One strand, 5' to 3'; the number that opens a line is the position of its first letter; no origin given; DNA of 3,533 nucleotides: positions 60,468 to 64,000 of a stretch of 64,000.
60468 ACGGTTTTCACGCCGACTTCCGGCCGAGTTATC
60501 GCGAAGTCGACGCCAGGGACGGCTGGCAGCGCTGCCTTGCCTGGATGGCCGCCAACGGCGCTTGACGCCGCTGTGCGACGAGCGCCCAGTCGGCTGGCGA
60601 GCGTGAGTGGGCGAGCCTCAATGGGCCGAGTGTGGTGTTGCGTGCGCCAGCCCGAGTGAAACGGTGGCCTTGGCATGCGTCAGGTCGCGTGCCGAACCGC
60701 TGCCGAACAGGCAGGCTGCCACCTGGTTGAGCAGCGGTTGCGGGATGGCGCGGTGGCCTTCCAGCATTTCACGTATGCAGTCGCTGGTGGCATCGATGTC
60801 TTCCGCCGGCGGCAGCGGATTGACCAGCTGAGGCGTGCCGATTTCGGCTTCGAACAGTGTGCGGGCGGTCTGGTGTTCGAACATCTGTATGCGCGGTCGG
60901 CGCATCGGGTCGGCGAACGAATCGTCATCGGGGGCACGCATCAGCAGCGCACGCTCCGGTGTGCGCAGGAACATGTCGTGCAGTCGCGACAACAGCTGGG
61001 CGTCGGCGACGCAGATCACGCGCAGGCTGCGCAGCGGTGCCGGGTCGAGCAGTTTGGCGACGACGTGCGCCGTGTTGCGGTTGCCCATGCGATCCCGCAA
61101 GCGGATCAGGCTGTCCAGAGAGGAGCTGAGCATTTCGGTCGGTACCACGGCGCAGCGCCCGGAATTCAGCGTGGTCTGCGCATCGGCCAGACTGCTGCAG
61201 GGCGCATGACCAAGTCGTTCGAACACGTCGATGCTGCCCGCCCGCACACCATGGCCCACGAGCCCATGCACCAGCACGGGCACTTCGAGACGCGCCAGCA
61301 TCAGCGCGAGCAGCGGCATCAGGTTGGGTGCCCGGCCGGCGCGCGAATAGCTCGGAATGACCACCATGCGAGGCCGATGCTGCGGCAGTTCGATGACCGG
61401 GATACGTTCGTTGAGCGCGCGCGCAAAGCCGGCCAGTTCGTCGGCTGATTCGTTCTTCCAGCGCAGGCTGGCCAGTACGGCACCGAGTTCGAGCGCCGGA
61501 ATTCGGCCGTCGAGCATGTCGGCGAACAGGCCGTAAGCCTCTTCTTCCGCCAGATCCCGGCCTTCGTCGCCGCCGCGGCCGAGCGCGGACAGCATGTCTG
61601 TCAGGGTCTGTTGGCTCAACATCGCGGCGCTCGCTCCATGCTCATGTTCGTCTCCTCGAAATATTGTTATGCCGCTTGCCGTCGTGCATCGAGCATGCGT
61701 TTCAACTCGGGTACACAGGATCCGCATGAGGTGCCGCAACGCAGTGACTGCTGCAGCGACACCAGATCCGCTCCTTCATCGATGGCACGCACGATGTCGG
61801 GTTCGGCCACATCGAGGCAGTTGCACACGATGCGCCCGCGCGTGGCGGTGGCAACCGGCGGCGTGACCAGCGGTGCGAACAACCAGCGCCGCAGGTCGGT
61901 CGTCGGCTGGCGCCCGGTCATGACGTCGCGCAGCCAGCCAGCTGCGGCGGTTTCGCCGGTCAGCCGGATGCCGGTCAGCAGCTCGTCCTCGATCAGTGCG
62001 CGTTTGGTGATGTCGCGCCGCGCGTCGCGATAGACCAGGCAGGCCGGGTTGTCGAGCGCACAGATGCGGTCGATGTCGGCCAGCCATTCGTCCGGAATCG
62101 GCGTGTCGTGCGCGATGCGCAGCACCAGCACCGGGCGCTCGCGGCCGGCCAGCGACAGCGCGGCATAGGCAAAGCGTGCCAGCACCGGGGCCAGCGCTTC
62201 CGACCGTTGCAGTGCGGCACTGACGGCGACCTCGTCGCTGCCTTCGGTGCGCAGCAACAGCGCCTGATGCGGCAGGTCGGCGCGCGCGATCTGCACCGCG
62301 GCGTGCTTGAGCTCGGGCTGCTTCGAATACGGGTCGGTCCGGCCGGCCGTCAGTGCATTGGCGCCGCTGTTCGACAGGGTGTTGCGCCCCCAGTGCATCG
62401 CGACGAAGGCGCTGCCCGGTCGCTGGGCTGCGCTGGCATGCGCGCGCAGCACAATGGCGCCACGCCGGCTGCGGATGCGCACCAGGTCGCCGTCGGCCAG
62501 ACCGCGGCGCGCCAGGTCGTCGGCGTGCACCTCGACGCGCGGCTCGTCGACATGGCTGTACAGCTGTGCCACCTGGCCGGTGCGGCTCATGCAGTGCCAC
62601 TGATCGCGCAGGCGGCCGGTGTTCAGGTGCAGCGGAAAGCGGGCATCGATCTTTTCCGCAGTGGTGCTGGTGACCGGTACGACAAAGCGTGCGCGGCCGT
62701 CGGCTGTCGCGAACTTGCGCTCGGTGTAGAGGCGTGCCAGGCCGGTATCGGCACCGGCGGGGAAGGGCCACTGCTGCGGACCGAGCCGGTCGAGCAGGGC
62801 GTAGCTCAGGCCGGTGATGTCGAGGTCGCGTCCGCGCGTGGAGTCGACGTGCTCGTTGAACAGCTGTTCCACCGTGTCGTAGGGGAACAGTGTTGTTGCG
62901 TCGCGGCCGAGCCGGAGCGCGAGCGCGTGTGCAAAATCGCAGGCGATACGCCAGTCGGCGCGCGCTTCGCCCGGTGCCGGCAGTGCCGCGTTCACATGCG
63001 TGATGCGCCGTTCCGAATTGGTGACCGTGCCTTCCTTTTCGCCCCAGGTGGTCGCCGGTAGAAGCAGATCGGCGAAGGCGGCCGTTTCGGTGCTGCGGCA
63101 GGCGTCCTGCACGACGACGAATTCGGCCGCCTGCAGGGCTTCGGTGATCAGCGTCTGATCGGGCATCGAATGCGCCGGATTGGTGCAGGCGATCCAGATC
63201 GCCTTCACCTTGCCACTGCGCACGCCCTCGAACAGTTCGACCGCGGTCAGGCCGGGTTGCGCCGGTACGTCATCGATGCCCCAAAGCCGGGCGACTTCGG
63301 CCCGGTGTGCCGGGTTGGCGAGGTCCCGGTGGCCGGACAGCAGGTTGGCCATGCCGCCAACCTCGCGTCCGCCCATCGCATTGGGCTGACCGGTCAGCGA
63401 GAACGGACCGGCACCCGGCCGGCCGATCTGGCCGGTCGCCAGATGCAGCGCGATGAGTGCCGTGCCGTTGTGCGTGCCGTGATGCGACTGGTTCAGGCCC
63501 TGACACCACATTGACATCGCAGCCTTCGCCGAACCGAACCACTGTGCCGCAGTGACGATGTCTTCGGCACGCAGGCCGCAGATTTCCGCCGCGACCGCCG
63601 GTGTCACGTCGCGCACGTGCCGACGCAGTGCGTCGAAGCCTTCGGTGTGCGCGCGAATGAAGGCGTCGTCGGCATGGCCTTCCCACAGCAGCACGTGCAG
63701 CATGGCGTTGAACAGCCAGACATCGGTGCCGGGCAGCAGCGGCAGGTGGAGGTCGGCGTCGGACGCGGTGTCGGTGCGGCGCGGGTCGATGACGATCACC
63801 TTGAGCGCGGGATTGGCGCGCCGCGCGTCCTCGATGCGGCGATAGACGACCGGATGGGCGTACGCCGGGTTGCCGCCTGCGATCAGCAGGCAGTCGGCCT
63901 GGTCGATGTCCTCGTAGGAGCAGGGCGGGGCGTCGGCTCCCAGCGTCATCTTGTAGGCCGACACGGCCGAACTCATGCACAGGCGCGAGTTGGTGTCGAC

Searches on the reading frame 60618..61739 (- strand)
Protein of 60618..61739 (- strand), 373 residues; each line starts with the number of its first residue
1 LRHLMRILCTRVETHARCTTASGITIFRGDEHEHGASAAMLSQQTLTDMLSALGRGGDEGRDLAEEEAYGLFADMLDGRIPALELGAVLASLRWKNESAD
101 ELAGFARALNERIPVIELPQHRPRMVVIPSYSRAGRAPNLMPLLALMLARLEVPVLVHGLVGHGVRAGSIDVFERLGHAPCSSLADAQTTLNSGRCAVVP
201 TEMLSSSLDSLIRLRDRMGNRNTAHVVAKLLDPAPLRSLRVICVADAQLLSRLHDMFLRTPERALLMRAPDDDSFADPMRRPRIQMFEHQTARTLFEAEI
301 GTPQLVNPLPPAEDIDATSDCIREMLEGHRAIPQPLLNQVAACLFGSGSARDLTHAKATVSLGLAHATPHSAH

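Call 81: search_protein_families(library=pfam, proteins=[window:60618-61739:-], max_evalue=0.00001)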
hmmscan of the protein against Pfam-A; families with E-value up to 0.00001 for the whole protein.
window:60618-61739:- (373 aa): 1 family
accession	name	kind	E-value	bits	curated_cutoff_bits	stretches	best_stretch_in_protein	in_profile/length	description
PF02885.22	Glycos_trans_3N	-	1.6e-13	50.6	26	1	59-111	9-61/63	Glycosyl transferase family, helical bundle domain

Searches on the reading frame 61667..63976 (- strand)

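Call 81: search_protein_families(library=pfam, proteins=[window:61667-63976:-], max_evalue=0.00001)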
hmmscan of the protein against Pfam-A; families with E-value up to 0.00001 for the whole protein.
window:61667-63976:- (769 aa): 3 families
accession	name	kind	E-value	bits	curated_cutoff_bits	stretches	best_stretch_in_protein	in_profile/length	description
PF00384.28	Molybdopterin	-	9.8e-57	193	24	1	19-349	100-351/353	Molybdopterin oxidoreductase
PF01568.27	Molydop_binding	-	3.1e-32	111.3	26.8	1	449-559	1-109/110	Molydopterin dinucleotide binding domain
PF04324.20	Fer2_BFD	-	2.2e-09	38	26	1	716-763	1-49/50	BFD-like [2Fe-2S] binding domain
